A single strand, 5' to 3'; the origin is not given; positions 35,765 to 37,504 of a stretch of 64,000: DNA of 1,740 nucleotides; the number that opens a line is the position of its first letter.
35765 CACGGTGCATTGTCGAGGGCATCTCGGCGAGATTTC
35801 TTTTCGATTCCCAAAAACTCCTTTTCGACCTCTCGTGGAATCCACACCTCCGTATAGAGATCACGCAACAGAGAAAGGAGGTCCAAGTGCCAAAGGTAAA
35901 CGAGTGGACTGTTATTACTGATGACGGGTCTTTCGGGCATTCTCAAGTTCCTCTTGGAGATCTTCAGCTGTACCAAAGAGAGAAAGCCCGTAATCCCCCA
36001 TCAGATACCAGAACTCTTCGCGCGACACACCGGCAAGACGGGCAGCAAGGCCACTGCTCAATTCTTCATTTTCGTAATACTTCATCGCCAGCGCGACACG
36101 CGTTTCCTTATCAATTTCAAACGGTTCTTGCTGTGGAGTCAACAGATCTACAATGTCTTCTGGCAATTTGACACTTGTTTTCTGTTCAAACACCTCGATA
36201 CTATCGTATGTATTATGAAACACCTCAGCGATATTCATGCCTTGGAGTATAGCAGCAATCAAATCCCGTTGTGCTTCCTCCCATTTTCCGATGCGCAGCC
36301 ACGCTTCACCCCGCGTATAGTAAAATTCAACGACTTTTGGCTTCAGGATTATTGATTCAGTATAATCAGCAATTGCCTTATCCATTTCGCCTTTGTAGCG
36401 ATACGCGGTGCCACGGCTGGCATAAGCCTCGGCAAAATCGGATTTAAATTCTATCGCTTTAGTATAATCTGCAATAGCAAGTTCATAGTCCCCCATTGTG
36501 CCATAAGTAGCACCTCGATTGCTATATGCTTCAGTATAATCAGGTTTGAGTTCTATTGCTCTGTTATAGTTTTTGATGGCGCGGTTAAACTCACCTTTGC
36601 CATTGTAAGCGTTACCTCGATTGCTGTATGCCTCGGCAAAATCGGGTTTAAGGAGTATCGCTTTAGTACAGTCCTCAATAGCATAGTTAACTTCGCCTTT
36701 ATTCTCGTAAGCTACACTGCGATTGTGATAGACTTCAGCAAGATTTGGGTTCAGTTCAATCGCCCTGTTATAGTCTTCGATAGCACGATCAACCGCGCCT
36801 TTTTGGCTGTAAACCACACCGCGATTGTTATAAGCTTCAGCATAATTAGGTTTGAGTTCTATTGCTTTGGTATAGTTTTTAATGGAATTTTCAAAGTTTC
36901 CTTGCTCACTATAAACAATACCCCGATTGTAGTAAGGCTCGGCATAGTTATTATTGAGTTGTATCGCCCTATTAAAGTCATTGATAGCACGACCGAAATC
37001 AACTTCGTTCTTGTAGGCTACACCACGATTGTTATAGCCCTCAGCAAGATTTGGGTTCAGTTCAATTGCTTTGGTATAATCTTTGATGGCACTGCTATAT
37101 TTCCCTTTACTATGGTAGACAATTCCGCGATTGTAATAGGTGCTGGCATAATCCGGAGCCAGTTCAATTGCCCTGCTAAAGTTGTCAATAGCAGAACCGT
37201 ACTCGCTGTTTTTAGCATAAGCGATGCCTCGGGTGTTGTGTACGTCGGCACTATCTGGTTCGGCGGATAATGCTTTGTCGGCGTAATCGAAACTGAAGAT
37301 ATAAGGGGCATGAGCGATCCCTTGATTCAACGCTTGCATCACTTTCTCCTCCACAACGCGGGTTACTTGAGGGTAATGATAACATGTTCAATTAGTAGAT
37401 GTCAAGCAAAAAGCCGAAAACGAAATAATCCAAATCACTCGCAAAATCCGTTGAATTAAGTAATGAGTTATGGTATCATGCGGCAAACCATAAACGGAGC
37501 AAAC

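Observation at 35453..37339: TPR array fused to a UPF0175 antitoxin domain, paired with a DUF3368 PIN-like toxin broken at a homopolymer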

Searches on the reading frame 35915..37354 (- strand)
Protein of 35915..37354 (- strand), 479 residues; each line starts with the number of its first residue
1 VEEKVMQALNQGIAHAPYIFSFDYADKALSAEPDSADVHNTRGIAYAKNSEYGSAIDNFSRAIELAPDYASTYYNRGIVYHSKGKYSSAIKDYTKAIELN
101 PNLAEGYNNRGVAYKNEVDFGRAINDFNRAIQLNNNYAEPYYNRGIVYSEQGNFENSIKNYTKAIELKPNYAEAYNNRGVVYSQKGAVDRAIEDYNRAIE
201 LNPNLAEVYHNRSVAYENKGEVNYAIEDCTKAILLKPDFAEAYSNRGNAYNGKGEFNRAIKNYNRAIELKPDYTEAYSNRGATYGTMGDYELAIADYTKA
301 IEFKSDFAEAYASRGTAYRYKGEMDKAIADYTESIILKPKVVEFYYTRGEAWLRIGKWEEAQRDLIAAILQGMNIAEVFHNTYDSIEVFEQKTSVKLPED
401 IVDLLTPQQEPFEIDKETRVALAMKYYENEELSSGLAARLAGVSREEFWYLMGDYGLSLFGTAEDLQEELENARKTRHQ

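Call 5: search_protein_families(library=pfam, proteins=[window:35915-37342:-], max_evalue=0.1)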
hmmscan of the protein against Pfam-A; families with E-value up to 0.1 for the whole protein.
window:35915-37342:- (475 aa): 29 families (the best 25 are shown)
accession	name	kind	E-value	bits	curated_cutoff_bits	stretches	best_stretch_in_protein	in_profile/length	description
PF00515.34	TPR_1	-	9.6e-88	285.2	27.8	9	66-98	1-33/34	Tetratricopeptide repeat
PF13414.12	TPR_11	-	1.3e-82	271.7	26.8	9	243-284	1-42/42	TPR repeat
PF07719.23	TPR_2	-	7.2e-68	219.6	27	9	67-98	2-33/34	Tetratricopeptide repeat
PF13431.12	TPR_17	-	5.9e-59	191.9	24.4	9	157-189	2-34/34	Tetratricopeptide repeat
PF13181.12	TPR_8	-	2.5e-57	186.6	25.7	8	66-98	1-33/34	Tetratricopeptide repeat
PF13424.12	TPR_12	-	4.1e-35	120.3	30.1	5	31-95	2-74/77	Tetratricopeptide repeat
PF13371.12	TPR_9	-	2.3e-34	117.7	35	7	41-98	4-61/73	Tetratricopeptide repeat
PF13432.12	TPR_16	-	1.5e-32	112.1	32.7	7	138-200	1-63/65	Tetratricopeptide repeat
PF13428.12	TPR_14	-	4.1e-19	67.6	23.5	1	237-276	2-41/44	Tetratricopeptide repeat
PF14559.12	TPR_19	-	3e-18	66.3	25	1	146-203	3-60/68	Tetratricopeptide repeat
PF03683.19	UPF0175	-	1e-16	60.8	27.9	1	394-468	2-75/75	Uncharacterised protein family (UPF0175)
PF12569.14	NatA_aux_su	-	2.2e-13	50.4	33.3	1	178-231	202-255/515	N-terminal acetyltransferase A, auxiliary subunit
PF25575.1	TPR_BSK1_C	-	3.5e-13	49.9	42.2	1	185-238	59-113/118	Serine/threonine-protein kinase BSK1-like, TPR repeats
PF13176.12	TPR_7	-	3.2e-12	45.9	27.9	0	73-97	6-30/36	Tetratricopeptide repeat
PF13374.12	TPR_10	-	1.4e-11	44.5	27.5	0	168-197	2-31/42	Tetratricopeptide repeat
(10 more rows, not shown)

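Call 6: search_protein_families(library=ncbifam, proteins=[window:35915-37342:-], max_evalue=0.1)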
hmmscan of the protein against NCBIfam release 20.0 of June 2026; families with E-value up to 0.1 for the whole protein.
window:35915-37342:- (475 aa): 37 families (the best 25 are shown)
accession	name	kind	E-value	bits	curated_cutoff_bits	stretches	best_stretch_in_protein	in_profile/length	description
NF040959.1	MamA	equivalog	5.5e-68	228.4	200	5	102-241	39-178/204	magnetosome protein MamA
NF008391.2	PRK11189.1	equivalog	1.8e-48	165.6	250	5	66-142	65-141/297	lipoprotein NlpI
TIGR02521.1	type_IV_pilW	equivalog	1e-38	133.2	154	4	21-137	54-172/234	type IV pilus biogenesis/stability protein PilW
TIGR00990.1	3a0801s09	subfamily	5e-37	127.8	757.25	3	66-182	331-447/615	mitochondrial import receptor subunit TOM70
NF033762.1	social_mot_Tgl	equivalog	4.9e-35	121.1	225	2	22-189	55-225/252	social motility TPR repeat lipoprotein Tgl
TIGR02917.1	PEP_TPR_lipo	equivalog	3.5e-34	117.8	312.2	3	165-363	53-252/899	XrtA/PEP-CTERM system TPR-repeat protein PrsT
NF047558.1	TPR_END_plus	domain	2.6e-33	113.7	32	4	137-170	2-35/56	TPR end-of-group domain-containing protein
NF033758.1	gliding_GltE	equivalog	6.1e-31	107.8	225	7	167-229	289-352/411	adventurous gliding motility TPR repeat lipoprotein GltE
NF002725.1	PRK02603.1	equivalog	5.4e-30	104.7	143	4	34-111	37-117/173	photosystem I assembly protein Ycf3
TIGR02552.1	LcrH_SycD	equivalog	3e-23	82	104.8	4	39-97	59-117/136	SycD/LcrH family type III secretion system chaperone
NF007302.0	PRK09782.1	equivalog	2.9e-18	65.3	1223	5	182-268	593-678/990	phage receptor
NF047507.1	TPR_BatC_Lepto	exception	6.3e-18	65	175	4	138-205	62-133/214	TPR repeat-containing protein BatC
NF047371.1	FlcA_CTERM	equivalog_domain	2.7e-15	55.9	300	3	11-98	417-505/646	periplasmic flagellar collar protein FlcA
NF040561.1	PrimPol_Msp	equivalog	6.5e-15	54.7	200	2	112-216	3-99/515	CRISPR-associated primase-polymerase type A1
NF008520.0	PRK11447.1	equivalog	6.6e-14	50.7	858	2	139-201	274-336/1157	cellulose synthase complex outer membrane protein BcsC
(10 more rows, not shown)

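Call 8: find_homologous_proteins(query=window:35915-37342:-, region=370-475)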
Query window:35915-37342:-, residues 370-475 (106 aa): 17 proteins with E <= 0.001 among 437 candidates.
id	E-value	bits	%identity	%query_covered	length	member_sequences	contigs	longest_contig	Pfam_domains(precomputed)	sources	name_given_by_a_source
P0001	5.0e-57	208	82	100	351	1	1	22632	PF13431.13,PF13414.13,PF13176.13,PF13428.13,PF14559.13,PF25575.1,PF13371.13,PF00515.35,PF12895.14,PF13424.13,PF21033.5,PF13432.13,PF25524.2,PF13181.13,PF03683.20,PF07719.24,PF13174.13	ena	-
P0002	4.2e-51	189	86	100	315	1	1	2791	PF13431.13,PF13414.13,PF13176.13,PF13428.13,PF13374.13,PF14559.13,PF13371.13,PF00515.35,PF13424.13,PF21033.5,PF13432.13,PF13181.13,PF03683.20,PF07719.24,PF13174.13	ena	-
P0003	9.2e-51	188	82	100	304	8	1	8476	PF13431.13,PF13414.13,PF13428.13,PF14559.13,PF24575.2,PF25575.1,PF13371.13,PF00515.35,PF13424.13,PF13432.13,PF13181.13,PF03683.20,PF07719.24,PF13174.13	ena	-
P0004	2.1e-49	183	86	100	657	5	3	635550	PF13431.13,PF13414.13,PF08867.17,PF13176.13,PF12569.15,PF13428.13,PF13374.13,PF14559.13,PF24575.2,PF25575.1,PF10516.16,PF13371.13,PF00515.35,PF12895.14,PF13424.13,PF13432.13,PF13181.13,PF03683.20,PF07719.24,PF13174.13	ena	-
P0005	1.1e-47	178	82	100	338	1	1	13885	PF13431.13,PF13414.13,PF13428.13,PF14559.13,PF24575.2,PF25575.1,PF13371.13,PF00515.35,PF13424.13,PF13432.13,PF13181.13,PF03683.20,PF07719.24,PF13174.13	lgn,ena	-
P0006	1.2e-47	178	83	100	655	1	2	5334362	PF13431.13,PF13414.13,PF08867.17,PF12569.15,PF13428.13,PF13374.13,PF14559.13,PF24575.2,PF25575.1,PF13371.13,PF00515.35,PF13424.13,PF21033.5,PF13432.13,PF13181.13,PF01239.29,PF03683.20,PF07719.24,PF13174.13,PF20308.5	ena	-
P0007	2.1e-47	177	78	100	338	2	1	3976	PF13431.13,PF13414.13,PF12569.15,PF13428.13,PF14559.13,PF24575.2,PF25575.1,PF13371.13,PF00515.35,PF13424.13,PF13432.13,PF13181.13,PF03683.20,PF07719.24,PF13174.13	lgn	-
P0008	4.7e-47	176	83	100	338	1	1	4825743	PF13431.13,PF13414.13,PF13428.13,PF14559.13,PF24575.2,PF25575.1,PF10516.16,PF13371.13,PF00515.35,PF13424.13,PF13432.13,PF13181.13,PF03683.20,PF07719.24,PF13174.13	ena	-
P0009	1.6e-46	174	80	99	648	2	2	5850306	PF13431.13,PF13414.13,PF08867.17,PF13176.13,PF13428.13,PF14559.13,PF25575.1,PF10516.16,PF13371.13,PF00515.35,PF13424.13,PF21033.5,PF13432.13,PF13181.13,PF03683.20,PF07719.24,PF13174.13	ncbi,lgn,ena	-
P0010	9.1e-45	169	77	100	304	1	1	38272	PF13431.13,PF13414.13,PF12569.15,PF13428.13,PF14559.13,PF24575.2,PF25575.1,PF13371.13,PF00515.35,PF13424.13,PF13432.13,PF13181.13,PF01239.29,PF03683.20,PF07719.24,PF13174.13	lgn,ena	-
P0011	1.3e-43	165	77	100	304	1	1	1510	PF13431.13,PF13414.13,PF13428.13,PF14559.13,PF24575.2,PF25575.1,PF13371.13,PF00515.35,PF13424.13,PF13432.13,PF13181.13,PF03683.20,PF07719.24,PF13174.13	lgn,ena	-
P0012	1.3e-38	149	71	100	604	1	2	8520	PF25063.1,PF13431.13,PF25062.2,PF13414.13,PF13176.13,PF12569.15,PF13428.13,PF13676.12,PF13374.13,PF14559.13,PF24575.2,PF25575.1,PF10516.16,PF13371.13,PF00515.35,PF12895.14,PF13424.13,PF21033.5,PF13432.13,PF13181.13,PF03683.20,PF07719.24,PF13174.13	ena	-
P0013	1.1e-35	139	74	90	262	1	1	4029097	PF13431.13,PF13414.13,PF13371.13,PF00515.35,PF13424.13,PF13432.13,PF13181.13,PF03683.20,PF07719.24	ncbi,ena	-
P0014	5.2e-30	121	63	94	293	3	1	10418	PF13431.13,PF13414.13,PF13428.13,PF14559.13,PF25575.1,PF13371.13,PF00515.35,PF13424.13,PF13432.13,PF13181.13,PF03683.20,PF07719.24,PF13174.13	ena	-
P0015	3.0e-27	112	54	100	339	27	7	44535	PF14559.13,PF13431.13,PF13414.13,PF13371.13,PF00515.35,PF13432.13,PF13181.13,PF03683.20,PF07719.24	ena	-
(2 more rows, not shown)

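Call 10: find_encoding_contigs(protein=P0008, flank=6000, max_places=3)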
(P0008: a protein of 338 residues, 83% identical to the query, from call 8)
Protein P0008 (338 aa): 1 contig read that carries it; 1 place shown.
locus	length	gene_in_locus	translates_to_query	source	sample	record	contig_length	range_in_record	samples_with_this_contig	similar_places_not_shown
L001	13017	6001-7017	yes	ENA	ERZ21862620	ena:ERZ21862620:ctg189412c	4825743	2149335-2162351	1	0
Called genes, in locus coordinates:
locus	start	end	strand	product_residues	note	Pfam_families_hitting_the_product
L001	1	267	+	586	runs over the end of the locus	PF00128:Alpha-amylase, PF10438:Cyc-maltodext_C (weak), PF16657:Malt_amylase_C (weak), PF22026:Alpha-amylase_C_2 (weak)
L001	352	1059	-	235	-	PF16694:Cytochrome_P460 (weak)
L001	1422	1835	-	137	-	-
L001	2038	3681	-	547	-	PF13431:TPR_17 (faint), PF12895:ANAPC3 (faint), PF13429:TPR_15 (faint), PF24575:TPR_Slam (faint), PF07719:TPR_2 (faint), PF13432:TPR_16 (weak), PF13424:TPR_12 (weak), PF13432:TPR_16 (weak), +11 more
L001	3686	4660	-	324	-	PF13623:SurA_N_2 (faint), PF13624:SurA_N_3, PF09312:SurA_N, PF13145:Rotamase_2 (weak)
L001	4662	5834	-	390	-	PF02746:MR_MLE_N, PF13378:MR_MLE_C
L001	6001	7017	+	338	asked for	PF13414:TPR_11, PF13431:TPR_17 (weak), PF00515:TPR_1, PF13414:TPR_11, PF00515:TPR_1, PF00515:TPR_1, PF13414:TPR_11, PF03683:UPF0175, +16 more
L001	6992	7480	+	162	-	PF11848:DUF3368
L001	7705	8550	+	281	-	PF06314:ADC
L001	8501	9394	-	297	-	PF00106:adh_short, PF08659:KR, PF13561:adh_short_C2, PF23441:SDR (faint)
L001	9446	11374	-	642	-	PF20581:DUF6785, PF20580:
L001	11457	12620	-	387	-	PF01555:N6_N4_Mtase, PF13847:Methyltransf_31 (faint)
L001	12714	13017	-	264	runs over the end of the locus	PF13385:Laminin_G_3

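Call 40: search_protein_families(library=pfam, proteins=[L001:6992-7477:+], max_evalue=1)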
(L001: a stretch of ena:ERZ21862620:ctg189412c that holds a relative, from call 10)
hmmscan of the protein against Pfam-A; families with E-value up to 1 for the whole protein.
L001:6992-7477:+ (162 aa): 3 families
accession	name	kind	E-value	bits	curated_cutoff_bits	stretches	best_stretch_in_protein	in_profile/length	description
PF11848.13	DUF3368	-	2.6e-13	50.1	27.3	1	115-159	2-46/46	Domain of unknown function (DUF3368)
PF20698.3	PIN-TPR-GreABC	-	0.00016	22.4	27.8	1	12-45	6-39/138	PIN domain associated with the TPR-GreAB-C-PIN system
PF18477.7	PIN_9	-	0.1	13.3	26.3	1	25-115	22-111/116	PIN like domain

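Call 41: search_protein_families(library=padloc, proteins=[window:35915-37342:-, L001:6992-7477:+, P0012, P0004], max_evalue=0.01)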
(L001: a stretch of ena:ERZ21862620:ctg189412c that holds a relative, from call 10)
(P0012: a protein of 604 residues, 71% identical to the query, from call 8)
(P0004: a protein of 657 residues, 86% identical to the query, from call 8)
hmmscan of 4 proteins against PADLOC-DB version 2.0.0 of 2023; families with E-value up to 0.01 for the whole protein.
window:35915-37342:- (475 aa): 6 families
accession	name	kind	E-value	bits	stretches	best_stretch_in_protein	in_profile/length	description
PDLC05076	PDC-S70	-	1.1e-07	29.9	1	412-468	25-84/94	-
PDLC02907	TPR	-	8.3e-07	25.9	1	201-302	583-680/864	-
PDLC05075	PDC-S70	-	2.9e-05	22.4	1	390-468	4-79/83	-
PDLC01169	TPR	-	3.4e-05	21.3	0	66-100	109-143/252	TPR repeats containing protein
PDLC01172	TPR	-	9.3e-05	19.4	0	47-94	150-198/448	TPR repeats containing protein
PDLC05063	PDC-S67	-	0.0017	15.8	0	251-287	110-146/203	-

L001:6992-7477:+ (162 aa): 7 families
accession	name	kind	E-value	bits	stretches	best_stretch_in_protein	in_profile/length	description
PDLC05071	PDC-S70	-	1.4e-45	153.3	1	6-161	3-159/161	-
PDLC05073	PDC-S70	-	5.2e-41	138.2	1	6-161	3-161/162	-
PDLC05070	PDC-S70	-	7.1e-33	112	1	1-161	1-161/161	-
PDLC05068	PDC-S70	-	1.5e-25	88.2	1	6-125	3-124/125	-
PDLC05074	PDC-S70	-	4.8e-24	82.9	1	50-161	14-127/127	-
PDLC05072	PDC-S70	-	3.3e-15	54.3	1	6-156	11-163/167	-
PDLC05069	PDC-S70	-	5.1e-11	40.7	1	6-130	2-127/161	-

P0012 (604 aa): 8 families
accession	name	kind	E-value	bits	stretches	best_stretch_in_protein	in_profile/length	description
PDLC00420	ThsB1|ThsB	-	5.2e-22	76.4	1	8-150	5-151/319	TIR-like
PDLC05076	PDC-S70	-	3.3e-07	28.4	1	545-601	29-88/94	-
PDLC02907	TPR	-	1.3e-05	21.9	1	400-477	615-691/864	-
PDLC01101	PrimPol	-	9.8e-05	19.2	0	415-464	49-98/490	adaptation polymerase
PDLC05075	PDC-S70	-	0.00022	19.6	1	520-594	5-76/83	-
PDLC01169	TPR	-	0.00034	18.1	0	297-361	109-179/252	TPR repeats containing protein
PDLC01172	TPR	-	0.00048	17.1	0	343-393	147-198/448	TPR repeats containing protein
PDLC00419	ThsB1|ThsB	-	0.0056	14.5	0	7-83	30-106/165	TIR-like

P0004 (657 aa): 15 families
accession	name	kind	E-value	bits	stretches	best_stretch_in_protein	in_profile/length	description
PDLC04938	PDC-S15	-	4.7e-14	50.5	1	104-227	111-262/276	-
PDLC04933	PDC-S15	-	1.4e-12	45.7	1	107-156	75-126/286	-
PDLC04936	PDC-S15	-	4.2e-12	44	1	107-157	90-143/300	-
PDLC04937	PDC-S15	-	1.1e-11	42.9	1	24-231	29-244/254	-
PDLC04940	PDC-S15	-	2.1e-11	41.9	1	11-180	36-199/280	-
PDLC04926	PDC-S15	-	2.1e-10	38.1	1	80-165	58-142/300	-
PDLC04927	PDC-S15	-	4.1e-10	37.1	1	108-147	84-123/422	-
PDLC04931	PDC-S15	-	1.2e-09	36.4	1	25-230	58-267/282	-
PDLC04932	PDC-S15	-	1.3e-08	32.6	1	107-147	106-146/324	-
PDLC05076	PDC-S70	-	1.7e-06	26.1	1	594-652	25-86/94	-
PDLC04930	PDC-S15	-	2.5e-06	24.7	1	109-145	81-117/380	-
PDLC05075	PDC-S70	-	4.1e-06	25.2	1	570-632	2-60/83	-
PDLC04934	PDC-S15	-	1e-05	22.8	1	108-145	116-153/416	-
PDLC04939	PDC-S15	-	4.6e-05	20.5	1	106-147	75-117/487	-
PDLC04929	PDC-S15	-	8.2e-05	20.6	1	108-149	90-132/308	-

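Call 45: find_encoding_contigs(protein=window:35915-37342:-, flank=3000, max_places=10)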
Protein window:35915-37342:- (475 aa): no gene with exactly this product is on record in the collection.

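Call 46: find_encoding_contigs(protein=window:35915-37354:-, flank=3000, max_places=10)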
Protein window:35915-37354:- (479 aa): no gene with exactly this product is on record in the collection.

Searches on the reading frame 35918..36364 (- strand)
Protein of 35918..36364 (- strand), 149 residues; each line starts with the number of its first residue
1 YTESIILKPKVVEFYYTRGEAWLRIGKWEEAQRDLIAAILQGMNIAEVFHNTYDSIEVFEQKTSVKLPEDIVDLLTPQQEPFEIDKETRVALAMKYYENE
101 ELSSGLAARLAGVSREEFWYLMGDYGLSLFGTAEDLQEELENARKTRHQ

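Call 25: search_protein_families(library=pfam, proteins=[window:35918-36364:-], max_evalue=0.01)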
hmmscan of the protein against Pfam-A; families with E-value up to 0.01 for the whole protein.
seq(149 aa): 2 families
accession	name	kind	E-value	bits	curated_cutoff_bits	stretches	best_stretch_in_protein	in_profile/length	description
PF03683.19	UPF0175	-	1.6e-17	63.3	27.9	1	68-142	2-75/75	Uncharacterised protein family (UPF0175)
PF13371.12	TPR_9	-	0.0037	17.7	35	1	5-39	22-56/73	Tetratricopeptide repeat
